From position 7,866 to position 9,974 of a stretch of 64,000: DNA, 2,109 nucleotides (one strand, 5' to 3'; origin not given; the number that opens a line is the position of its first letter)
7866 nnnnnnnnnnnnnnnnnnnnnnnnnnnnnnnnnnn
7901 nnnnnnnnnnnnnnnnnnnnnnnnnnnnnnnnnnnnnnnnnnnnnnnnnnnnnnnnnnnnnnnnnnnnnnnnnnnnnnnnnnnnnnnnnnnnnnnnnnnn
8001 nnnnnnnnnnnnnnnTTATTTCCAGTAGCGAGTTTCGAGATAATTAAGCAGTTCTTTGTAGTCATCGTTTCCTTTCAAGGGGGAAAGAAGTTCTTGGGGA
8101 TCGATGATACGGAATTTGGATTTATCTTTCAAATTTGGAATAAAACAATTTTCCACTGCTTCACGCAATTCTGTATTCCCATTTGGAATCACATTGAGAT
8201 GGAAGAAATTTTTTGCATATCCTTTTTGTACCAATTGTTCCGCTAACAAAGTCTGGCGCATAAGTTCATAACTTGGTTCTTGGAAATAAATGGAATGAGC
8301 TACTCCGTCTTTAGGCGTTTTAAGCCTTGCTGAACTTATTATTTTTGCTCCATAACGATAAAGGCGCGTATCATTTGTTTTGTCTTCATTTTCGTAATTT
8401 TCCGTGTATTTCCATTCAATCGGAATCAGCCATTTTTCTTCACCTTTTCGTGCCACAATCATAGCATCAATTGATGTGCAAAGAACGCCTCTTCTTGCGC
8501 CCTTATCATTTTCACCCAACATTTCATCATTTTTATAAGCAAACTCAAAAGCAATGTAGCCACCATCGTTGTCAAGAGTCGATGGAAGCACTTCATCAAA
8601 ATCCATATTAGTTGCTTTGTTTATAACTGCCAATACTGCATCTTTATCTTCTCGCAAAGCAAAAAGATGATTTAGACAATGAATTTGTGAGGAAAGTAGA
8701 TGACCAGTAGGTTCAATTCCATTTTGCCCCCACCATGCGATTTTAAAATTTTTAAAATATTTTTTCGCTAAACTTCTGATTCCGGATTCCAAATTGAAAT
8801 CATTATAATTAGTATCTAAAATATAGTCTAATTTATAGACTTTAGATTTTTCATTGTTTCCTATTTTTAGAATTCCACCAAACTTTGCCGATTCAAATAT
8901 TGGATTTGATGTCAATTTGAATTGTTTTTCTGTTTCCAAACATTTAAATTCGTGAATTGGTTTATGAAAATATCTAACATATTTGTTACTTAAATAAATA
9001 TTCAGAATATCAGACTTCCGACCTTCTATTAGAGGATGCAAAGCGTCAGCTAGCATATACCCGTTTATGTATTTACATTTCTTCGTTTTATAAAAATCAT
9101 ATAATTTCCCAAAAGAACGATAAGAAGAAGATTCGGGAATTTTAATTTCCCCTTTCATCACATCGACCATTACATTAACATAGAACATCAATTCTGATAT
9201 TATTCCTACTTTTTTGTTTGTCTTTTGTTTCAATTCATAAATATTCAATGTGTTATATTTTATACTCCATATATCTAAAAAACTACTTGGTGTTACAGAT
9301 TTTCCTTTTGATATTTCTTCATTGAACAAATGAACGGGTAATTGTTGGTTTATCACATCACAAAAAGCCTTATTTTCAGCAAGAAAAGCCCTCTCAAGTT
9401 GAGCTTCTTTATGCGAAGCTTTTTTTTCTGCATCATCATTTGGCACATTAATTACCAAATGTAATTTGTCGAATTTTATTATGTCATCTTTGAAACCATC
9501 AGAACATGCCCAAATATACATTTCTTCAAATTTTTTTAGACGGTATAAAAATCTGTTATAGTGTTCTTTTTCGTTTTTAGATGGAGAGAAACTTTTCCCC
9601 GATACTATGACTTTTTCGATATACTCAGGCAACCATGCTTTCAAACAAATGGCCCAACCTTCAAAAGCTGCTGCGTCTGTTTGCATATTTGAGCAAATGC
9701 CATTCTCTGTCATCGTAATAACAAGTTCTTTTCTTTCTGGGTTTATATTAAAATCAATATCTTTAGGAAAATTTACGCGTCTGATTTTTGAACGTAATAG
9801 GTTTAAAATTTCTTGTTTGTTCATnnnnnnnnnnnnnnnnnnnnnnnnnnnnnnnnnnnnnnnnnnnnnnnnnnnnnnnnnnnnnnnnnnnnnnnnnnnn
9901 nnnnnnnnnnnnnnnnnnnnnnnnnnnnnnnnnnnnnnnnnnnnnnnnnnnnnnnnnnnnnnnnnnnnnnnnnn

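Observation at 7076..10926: AT-rich three-gene cassette (HAD_SAK-like phosphatase + tandem PD-(D/E)xK nuclease + WYL regulator): candidate uncharacterised defence/conflict system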

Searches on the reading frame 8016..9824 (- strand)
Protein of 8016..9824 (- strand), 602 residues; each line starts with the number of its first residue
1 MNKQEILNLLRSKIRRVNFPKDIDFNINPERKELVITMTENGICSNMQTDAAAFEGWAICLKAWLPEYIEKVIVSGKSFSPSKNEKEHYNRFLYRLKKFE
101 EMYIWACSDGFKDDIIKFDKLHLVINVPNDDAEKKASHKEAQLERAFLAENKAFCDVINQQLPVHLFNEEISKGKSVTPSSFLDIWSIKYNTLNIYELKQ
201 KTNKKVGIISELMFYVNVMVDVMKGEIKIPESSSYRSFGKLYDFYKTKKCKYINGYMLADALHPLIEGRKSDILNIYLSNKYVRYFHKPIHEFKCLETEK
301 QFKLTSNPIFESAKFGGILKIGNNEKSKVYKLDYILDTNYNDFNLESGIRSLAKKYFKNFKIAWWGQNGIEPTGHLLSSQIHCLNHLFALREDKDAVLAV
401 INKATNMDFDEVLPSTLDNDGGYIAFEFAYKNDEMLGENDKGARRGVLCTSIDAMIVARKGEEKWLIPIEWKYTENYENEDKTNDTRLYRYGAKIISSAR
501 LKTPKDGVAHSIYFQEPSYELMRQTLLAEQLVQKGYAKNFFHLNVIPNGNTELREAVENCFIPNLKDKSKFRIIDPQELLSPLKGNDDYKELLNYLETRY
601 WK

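Call 3: search_protein_families(library=pfam, proteins=[window:8016-9824:-], max_evalue=0.1)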
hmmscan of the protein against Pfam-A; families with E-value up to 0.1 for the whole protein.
window:8016-9824:- (602 aa): 2 families
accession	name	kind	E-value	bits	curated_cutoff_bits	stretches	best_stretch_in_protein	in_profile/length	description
PF22558.3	REase-ARP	-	1.1e-41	143.7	27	1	327-601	18-270/270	Restriction Endonuclease associating with ARP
PF20796.3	PDDEXK_13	-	3.4e-15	56.6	27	1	374-601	83-289/290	PD-(D/E)XK nuclease superfamily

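Call 4: search_protein_families(library=padloc, proteins=[window:8016-9824:-], max_evalue=0.1)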
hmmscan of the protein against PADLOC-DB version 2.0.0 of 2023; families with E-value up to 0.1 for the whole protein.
window:8016-9824:- (602 aa): 0 families

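Call 5: search_protein_families(library=ncbifam, proteins=[window:8016-9824:-], max_evalue=0.1)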
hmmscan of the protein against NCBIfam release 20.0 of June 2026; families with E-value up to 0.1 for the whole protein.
window:8016-9824:- (602 aa): 1 family
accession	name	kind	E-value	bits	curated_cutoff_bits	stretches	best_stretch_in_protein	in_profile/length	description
NF005522.0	PRK07164.1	equivalog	0.0076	15.7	161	1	84-177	115-206/218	5'-methylthioadenosine/S-adenosylhomocysteine nucleosidase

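Call 11: find_homologous_proteins(query=window:8016-9824:-, max_evalue=0.001)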
Query window:8016-9824:- (602 aa): 526 proteins with E <= 0.001 among 7192 candidates; the best 120 are listed.
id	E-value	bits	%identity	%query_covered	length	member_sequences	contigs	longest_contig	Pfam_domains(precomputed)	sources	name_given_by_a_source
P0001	0.0e+0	1303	95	100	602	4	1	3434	PF20796.4,PF22558.4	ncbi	-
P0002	0.0e+0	1114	81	100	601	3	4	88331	PF20796.4,PF22558.4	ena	-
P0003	3.4e-223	760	59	100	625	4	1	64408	PF20796.4,PF22558.4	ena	-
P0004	6.3e-220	750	58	100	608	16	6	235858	PF20796.4,PF22558.4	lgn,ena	-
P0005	3.0e-217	741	57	100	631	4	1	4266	PF20796.4,PF22558.4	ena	-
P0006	8.8e-207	706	55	100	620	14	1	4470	PF20796.4,PF22558.4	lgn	-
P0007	9.8e-207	706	56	100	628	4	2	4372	PF20796.4,PF22558.4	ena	-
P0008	4.2e-203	694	55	100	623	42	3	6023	PF20796.4,PF22558.4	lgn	-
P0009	6.5e-199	680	56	100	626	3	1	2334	PF20796.4,PF22558.4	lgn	-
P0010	4.9e-198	677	54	100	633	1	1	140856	PF20796.4,PF22558.4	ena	-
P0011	4.3e-189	648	54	100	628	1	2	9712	PF20796.4,PF22558.4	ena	-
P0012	1.2e-170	587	57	80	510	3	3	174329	PF20796.4,PF22558.4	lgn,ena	-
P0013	5.6e-162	558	48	100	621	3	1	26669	PF20796.4,PF22558.4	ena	-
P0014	4.2e-161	555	48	100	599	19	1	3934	PF20796.4,PF22558.4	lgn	-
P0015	1.1e-147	511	47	100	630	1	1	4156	PF20796.4,PF22558.4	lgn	-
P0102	8.5e-97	343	60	45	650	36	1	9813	PF20796.4,PF18143.7,PF22558.4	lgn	-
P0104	2.6e-95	338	37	100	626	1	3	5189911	PF20796.4,PF22558.4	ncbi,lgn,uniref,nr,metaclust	ncbi:hypothetical protein PbJCM13498_33280 [Prolixibacter bellariivorans]|uniref:Uncharacterized pro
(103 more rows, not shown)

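Call 12: find_encoding_contigs(protein=P0002, flank=8000, max_places=3)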
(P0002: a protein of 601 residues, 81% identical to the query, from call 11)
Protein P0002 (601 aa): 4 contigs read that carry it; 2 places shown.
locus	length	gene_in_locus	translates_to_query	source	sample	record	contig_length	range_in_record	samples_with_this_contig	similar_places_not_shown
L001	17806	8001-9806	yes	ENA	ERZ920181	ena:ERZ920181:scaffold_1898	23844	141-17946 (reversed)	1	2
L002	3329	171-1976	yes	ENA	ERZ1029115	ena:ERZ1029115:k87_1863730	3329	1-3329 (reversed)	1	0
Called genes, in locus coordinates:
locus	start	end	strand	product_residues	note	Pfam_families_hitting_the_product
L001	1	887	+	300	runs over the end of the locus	-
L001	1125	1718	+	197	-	-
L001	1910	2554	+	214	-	-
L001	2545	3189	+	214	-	PF27385:PM0109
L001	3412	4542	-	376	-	-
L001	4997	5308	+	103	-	PF01906:YbjQ_1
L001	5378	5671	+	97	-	-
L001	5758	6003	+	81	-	-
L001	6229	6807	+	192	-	-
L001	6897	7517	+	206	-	PF00302:CAT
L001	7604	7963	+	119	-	-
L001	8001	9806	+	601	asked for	PF22558:REase-ARP, PF20796:PDDEXK_13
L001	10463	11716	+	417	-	PF04055:Radical_SAM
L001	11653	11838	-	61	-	-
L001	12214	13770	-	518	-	PF13519:VWA_2 (weak)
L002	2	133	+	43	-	?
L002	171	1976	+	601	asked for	PF22558:REase-ARP, PF20796:PDDEXK_13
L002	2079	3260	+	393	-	PF01637:ATPase_2, PF13173:AAA_14 (faint)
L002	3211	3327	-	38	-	?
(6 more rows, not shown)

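Call 13: find_encoding_contigs(protein=P0004, flank=8000, max_places=3)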
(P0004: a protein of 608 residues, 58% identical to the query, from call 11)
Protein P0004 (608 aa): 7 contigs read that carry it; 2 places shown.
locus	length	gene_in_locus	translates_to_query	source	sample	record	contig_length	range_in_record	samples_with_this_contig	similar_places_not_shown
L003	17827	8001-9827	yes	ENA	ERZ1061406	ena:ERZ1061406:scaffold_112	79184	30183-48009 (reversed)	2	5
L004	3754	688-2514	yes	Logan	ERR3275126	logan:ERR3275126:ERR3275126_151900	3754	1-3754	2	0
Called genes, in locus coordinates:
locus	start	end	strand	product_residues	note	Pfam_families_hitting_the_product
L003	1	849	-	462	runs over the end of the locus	PF13742:tRNA_anti_2, PF02601:Exonuc_VII_L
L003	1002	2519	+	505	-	PF01743:PolyA_pol, PF12627:PolyA_pol_RNAbd, PF01966:HD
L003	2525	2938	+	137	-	PF14129:DUF4296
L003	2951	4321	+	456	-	PF00488:MutS_V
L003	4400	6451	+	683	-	PF07584:BatA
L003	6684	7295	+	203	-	PF00702:Hydrolase, PF13419:HAD_2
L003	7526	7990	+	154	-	PF18143:HAD_SAK_2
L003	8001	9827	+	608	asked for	PF22558:REase-ARP, PF20796:PDDEXK_13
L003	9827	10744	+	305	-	PF13280:WYL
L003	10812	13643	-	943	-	PF02463:SMC_N (faint), PF13191:AAA_16 (faint), PF13304:AAA_21 (faint), PF13555:AAA_29 (faint), PF20703:nSTAND1 (faint), PF17760:UvrA_inter, PF17755:UvrA_DNA-bind, PF00005:ABC_tran (weak), +1 more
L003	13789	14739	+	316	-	PF00781:DAGK_cat, PF19279:YegS_C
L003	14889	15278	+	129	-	PF05635:23S_rRNA_IVP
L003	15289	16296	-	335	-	-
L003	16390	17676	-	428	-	PF05195:AMP_N, PF00557:Peptidase_M24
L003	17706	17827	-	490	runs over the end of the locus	PF00474:SSF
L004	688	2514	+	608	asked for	PF22558:REase-ARP, PF20796:PDDEXK_13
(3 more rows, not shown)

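Call 14: find_encoding_contigs(protein=P0104, flank=8000, max_places=2)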
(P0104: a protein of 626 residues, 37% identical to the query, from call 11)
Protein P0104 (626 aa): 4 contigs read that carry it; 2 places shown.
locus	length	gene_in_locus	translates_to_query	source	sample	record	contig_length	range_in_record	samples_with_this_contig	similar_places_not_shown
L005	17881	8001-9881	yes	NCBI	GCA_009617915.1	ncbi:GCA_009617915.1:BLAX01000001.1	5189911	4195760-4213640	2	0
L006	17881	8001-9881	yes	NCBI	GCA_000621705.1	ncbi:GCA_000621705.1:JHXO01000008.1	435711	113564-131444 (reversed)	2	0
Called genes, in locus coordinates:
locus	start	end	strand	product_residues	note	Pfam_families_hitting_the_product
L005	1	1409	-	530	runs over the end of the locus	PF14322:SusD-like_3, PF07980:SusD_RagB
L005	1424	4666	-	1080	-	PF13620:CarboxypepD_reg, PF13715:CarbopepD_reg_2, PF07715:Plug, PF00593:TonB_dep_Rec_b-barrel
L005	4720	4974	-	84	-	-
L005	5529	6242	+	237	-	-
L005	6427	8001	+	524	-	PF12161:HsdM_N, PF02384:N6_Mtase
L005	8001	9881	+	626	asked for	PF22558:REase-ARP, PF20796:PDDEXK_13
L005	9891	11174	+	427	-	PF01420:Methylase_S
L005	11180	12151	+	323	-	-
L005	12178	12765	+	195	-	-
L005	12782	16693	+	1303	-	PF04313:HSDR_N, PF04851:ResIII, PF18766:SWI2_SNF2, PF01797:Y1_Tnp, PF22679:T1R_D3-like, PF11867:T1RH-like_C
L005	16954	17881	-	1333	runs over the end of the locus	PF07494:Reg_prop (faint), PF08450:SGL (faint), PF07495:Y_Y_Y, PF00512:HisKA, PF02518:HATPase_c, PF00072:Response_reg, PF12833:HTH_18, PF00165:HTH_AraC, +1 more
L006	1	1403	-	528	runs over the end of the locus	PF14322:SusD-like_3, PF07980:SusD_RagB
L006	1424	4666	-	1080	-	PF13620:CarboxypepD_reg, PF13715:CarbopepD_reg_2, PF07715:Plug, PF00593:TonB_dep_Rec_b-barrel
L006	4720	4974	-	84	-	-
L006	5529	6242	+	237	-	-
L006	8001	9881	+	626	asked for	PF22558:REase-ARP, PF20796:PDDEXK_13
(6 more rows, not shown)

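Call 15: find_encoding_contigs(protein=P0102, flank=8000, max_places=2)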
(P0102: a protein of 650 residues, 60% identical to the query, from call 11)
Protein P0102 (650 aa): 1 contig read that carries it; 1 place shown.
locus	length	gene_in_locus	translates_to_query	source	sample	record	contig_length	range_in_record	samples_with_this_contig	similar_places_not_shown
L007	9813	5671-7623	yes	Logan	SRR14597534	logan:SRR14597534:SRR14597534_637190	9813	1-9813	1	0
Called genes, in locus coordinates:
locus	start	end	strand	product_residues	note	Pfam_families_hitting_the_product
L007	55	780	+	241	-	-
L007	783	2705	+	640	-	PF03571:Peptidase_M49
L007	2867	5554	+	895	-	PF00686:CBM_20, PF02446:Glyco_hydro_77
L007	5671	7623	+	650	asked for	PF18143:HAD_SAK_2, PF22558:REase-ARP, PF20796:PDDEXK_13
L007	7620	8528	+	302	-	PF13280:WYL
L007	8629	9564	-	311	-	-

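Call 17: find_related_loci(query=A1, collection=genome_contigs, flank=7000)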
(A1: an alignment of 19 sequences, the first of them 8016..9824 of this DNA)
Query A1 (602 aa) in genome_contigs; peptide patterns used: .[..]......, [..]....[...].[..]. (x = any residue, [..] = any of these).
207 stretches matched a pattern; 185 encode a relative of the query (tblastn E <= 1e-3); the best 80 are kept; 80 distinct loci.
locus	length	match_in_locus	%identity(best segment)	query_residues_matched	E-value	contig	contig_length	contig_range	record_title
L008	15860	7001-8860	56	1-601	0e+0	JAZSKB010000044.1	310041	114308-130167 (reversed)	MAG: Bacteroidales bacterium isolate T1900044563_TS20190029.MAGScoT_cleanbin_000002 SGB_374_k141_1196040, whole genome s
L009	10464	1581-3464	56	1-602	0e+0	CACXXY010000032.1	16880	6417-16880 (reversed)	MAG: uncultured Bacteroidetes bacterium isolate RUG11690 genome assembly, contig: RUG11690_asm_32, whole genome shotgun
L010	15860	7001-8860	49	1-602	5e-174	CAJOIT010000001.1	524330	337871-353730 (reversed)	uncultured Bacteroidales bacterium isolate Red_deer_4_mag_224 genome assembly, contig: scaffold_0, whole genome shotgun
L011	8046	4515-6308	48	1-602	1e-167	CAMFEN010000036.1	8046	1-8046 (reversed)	MAG: uncultured Bacteroidales bacterium isolate SRR15057920_bin.19_metaWRAP_v1.3_MAG genome assembly, contig: ERZ1040757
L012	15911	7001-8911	45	1-602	4e-146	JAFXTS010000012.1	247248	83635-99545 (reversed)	MAG: Bacteroidales bacterium isolate RGIG6737 Sheep_Rumen-2__c1666, whole genome shotgun sequence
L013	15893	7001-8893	45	1-602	3e-145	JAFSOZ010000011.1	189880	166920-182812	MAG: Bacteroidales bacterium isolate RGIG3342 Goat_Reticulum-6__c827, whole genome shotgun sequence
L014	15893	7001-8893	42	1-602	2e-141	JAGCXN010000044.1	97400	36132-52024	MAG: Bacteroidales bacterium isolate RGIG10213 Yak_Rumen-5__c2087195, whole genome shotgun sequence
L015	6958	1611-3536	42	1-602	1e-136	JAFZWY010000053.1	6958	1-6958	MAG: Bacteroidales bacterium isolate RGIG8173 Water_buffalos_Rumen-3__c1886944, whole genome shotgun sequence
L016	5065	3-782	76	344-602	1e-131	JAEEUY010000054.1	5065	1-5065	MAG: Bacteroidales bacterium isolate Tb.RUG.44 k141_2602332_flag=0_multi=15.0171_len=5065, whole genome shotgun sequence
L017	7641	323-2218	39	1-602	2e-126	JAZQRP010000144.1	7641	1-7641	MAG: Candidatus Aphodosoma sp. isolate T1900045226_TC20190222.MAGScoT_cleanbin_000022 SGB_5389_k141_2578415, whole genom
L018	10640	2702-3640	64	293-601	6e-120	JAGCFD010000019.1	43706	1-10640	MAG: Bacteroidales bacterium isolate RGIG9735 Yak_Omasum-3__c339990, whole genome shotgun sequence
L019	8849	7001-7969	60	284-602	8e-114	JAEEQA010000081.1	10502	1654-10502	MAG: Bacteroidales bacterium isolate Tb.RUG.324 NODE_28257_length_10502_cov_1.416964, whole genome shotgun sequence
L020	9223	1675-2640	58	289-602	1e-112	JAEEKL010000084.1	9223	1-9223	MAG: Bacteroidales bacterium isolate Tb.RUG.192 k141_3554848_flag=0_multi=85.0219_len=9223, whole genome shotgun sequenc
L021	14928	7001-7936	58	297-601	7e-108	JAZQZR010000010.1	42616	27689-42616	MAG: Bacteroidales bacterium isolate T1900045151_TC20190145.MAGScoT_cleanbin_000002 SGB_4962_k141_337598, whole genome s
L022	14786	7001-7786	65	344-601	7e-107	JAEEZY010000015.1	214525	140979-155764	MAG: Bacteroidales bacterium isolate Tb.RUG.96 k141_4471377_flag=0_multi=42.0116_len=214525, whole genome shotgun sequen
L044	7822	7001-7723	60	327-563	2e-85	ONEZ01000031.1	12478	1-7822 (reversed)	uncultured Bacteroidales bacterium isolate RUG243 genome assembly, contig: scaffold_3274, whole genome shotgun sequence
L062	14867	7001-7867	43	322-600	8e-65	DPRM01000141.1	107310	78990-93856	MAG TPA_asm: Prolixibacteraceae bacterium isolate UBA8504 contig_90052, whole genome shotgun sequence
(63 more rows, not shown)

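Call 25: search_protein_families(library=pfam, alignment_id=A2, max_evalue=0.00001)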
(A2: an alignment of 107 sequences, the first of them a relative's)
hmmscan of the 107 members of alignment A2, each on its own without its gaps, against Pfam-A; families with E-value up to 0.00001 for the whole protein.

A. member 1, L016:881-1339:+ (153 aa): 0 families

B. families by the number of members that match (of 107 scanned): 105 families (the first 25 are shown)
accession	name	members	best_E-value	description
PF02384.22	N6_Mtase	12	7.6e-107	N-6 DNA Methylase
PF12161.14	HsdM_N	10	1.3e-28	HsdM N-terminal domain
PF01420.25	Methylase_S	7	7e-28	Type I restriction modification DNA specificity domain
PF13304.12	AAA_21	4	2.3e-14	AAA domain, putative AbiEii toxin, Type IV TA system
PF02463.25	SMC_N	4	3.7e-10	RecF/RecN/SMC N terminal domain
PF13175.12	AAA_15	3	3.8e-83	AAA ATPase domain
PF13476.12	AAA_23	3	8.3e-10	AAA domain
PF08240.17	ADH_N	2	3.1e-26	Alcohol dehydrogenase GroES-like domain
PF00293.34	NUDIX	2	3.7e-24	NUDIX domain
PF13432.12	TPR_16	2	2.2e-16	Tetratricopeptide repeat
PF07719.23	TPR_2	2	2.3e-15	Tetratricopeptide repeat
PF00107.32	ADH_zinc_N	2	8.6e-10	Zinc-binding dehydrogenase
PF13181.12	TPR_8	2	2.5e-08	Tetratricopeptide repeat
PF13602.12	ADH_zinc_N_2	2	9.3e-08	Zinc-binding dehydrogenase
PF07669.17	Eco57I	2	2.8e-06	Eco57I restriction-modification methylase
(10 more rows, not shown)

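Call 26: predict_structure(alignment_id=A1)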
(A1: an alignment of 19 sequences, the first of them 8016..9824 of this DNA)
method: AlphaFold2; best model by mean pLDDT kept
length: 602 residues; sequences in the alignment: 19
mean_pLDDT: 81.9   pTM: 0.54
mean pLDDT of the five models: 81.9, 80.6, 78.0, 77.0, 75.3
residues with pLDDT >= 90: 275; 70-90: 202; 50-70: 79; < 50: 46
segments of 3 or more residues with pLDDT < 50: 131-137, 152-155, 291-302, 304-306, 321-327, 367-376
pLDDT, mean of each block of 10 residues (from residue 1): 94 82 92 96 90 93 95 95 90 95 93 94 75 47 56 49 74 79 72 78 79 90 89 72 83 79 82 74 67 42 54 67 50 64 84 90 59 49 92 97 97 89 93 90 79 95 96 64 89 96 93 90 96 95 91 88 96 96 94 87 73
secondary structure, 60 per line:
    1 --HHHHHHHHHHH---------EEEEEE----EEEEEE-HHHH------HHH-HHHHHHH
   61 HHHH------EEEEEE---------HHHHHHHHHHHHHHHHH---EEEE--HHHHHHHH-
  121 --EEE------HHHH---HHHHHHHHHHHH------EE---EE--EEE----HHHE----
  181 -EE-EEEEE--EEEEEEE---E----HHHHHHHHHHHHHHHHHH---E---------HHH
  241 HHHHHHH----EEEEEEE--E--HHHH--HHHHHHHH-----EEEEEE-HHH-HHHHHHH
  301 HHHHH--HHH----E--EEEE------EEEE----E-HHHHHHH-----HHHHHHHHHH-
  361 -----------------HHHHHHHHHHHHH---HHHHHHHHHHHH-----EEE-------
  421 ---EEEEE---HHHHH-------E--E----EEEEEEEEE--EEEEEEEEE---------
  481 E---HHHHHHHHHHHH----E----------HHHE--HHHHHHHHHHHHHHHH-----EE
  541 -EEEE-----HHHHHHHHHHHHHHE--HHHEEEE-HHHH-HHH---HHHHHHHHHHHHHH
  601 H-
elements in order: H3-13 E23-28 E33-38 H40-43 H54-64 E71-76 H86-102 E106-109 H112-119 E123-125 H132-135 H139-150 E166-168 E185-189 E192-198 H207-224 H238-247 E252-258 H264-267 H270-277 E283-288 H294-305 E318-321 E328-331 H338-344 H350-359 H378-390 H394-405 E411-413 E424-428 H432-436 E452-460 E463-471 H485-496 H518-533 E542-545 H551-564 E571-574 H576-579 H587-601

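Call 31: fold_search(model_id=the predicted structure, library=pdb)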
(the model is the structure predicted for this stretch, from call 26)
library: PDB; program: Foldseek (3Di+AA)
matches with E <= 10: 377; with E <= 0.001: 0
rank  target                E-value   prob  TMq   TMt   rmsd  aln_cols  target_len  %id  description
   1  8q3y_A                4.0e-02  0.23  0.14  0.18  20.7       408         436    9  Crystal structure of apo Can2 from Thermoanaerobacter brockii (released 2023-11-22)
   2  6wxw_A                1.2e-01  0.08  0.11  0.16  26.8       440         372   11  crystal structure of apo Card1 (released 2020-12-30)
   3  6hz4_M                1.3e-01  0.13  0.11  0.18  20.9       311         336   12  Structure of McrBC without DNA binding domains (one half of the full complex) (released 2019-07-24)
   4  4lk5_C                1.7e-01  0.14  0.09  0.19  19.6       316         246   11  Crystal structure of a enoyl-CoA hydratase from Mycobacterium avium subsp. paratuberculosis K-10 (released 2013-07-24)
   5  8q44_B                2.1e-01  0.08  0.16  0.21  32.8       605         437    9  Crystal structure of cA4-bound Can2 (E364R) in complex with oligo-T DNA (released 2023-11-22)
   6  6p3x_A                2.1e-01  0.06  0.09  0.12  19.0       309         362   11  Crystal Structure of Full Length APOBEC3G E/Q (pH 7.0) (released 2020-02-12)
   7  1v4t                  2.2e-01  0.05  0.09  0.11  22.0       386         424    8  Crystal structure of human glucokinase (released 2004-03-30)
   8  7al6_A                2.4e-01  0.04  0.06  0.10  19.9       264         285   11  Crystal structure of the hypothetical protein PA1622 from Pseudomonas aeruginosa PAO1 (released 2020-10-14)
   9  7c4d                  2.5e-01  0.04  0.07  0.12  19.1       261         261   14  Marine microorganism esterase (released 2021-05-26)
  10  3ome_F                2.6e-01  0.12  0.10  0.21  21.8       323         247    8  Crystal structure of a probable ENOYL-COA Hydratase from Mycobacterium Smegmatis (released 2010-09-15)
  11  6xl1_A                2.6e-01  0.02  0.07  0.10  25.9       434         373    9  crystal structure of cA4-activated Card1(D294N) (released 2020-12-30)
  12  9dou_A                3.0e-01  0.25  0.11  0.07  13.8       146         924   11  Taeniopygia guttata R2 retrotransposon (R2Tg) initiating target-primed reverse transcription (released 2025-05-21)
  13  6sce_A                3.0e-01  0.04  0.11  0.10  22.8       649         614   10  Structure of a Type III CRISPR defence DNA nuclease activated by cyclic oligoadenylate (released 2020-02-19)
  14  2pg8_A                3.1e-01  0.63  0.10  0.13   5.7        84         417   14  Crystal structure of R254K mutanat of DpgC with bound substrate analog (released 2008-01-22)
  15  6lvp_A                3.1e-01  0.12  0.10  0.20  19.0       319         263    8  Enoyl-CoA hydratase (HyECH) from Hymenobacter sp. PAMC 26628 (released 2020-04-29)
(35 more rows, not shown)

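Call 54: search_solved_structures(query=A1, max_evalue=10)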
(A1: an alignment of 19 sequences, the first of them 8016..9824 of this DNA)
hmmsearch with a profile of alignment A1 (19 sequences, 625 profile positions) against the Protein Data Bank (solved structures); distinct sequences matched with E-value up to 10: 0.
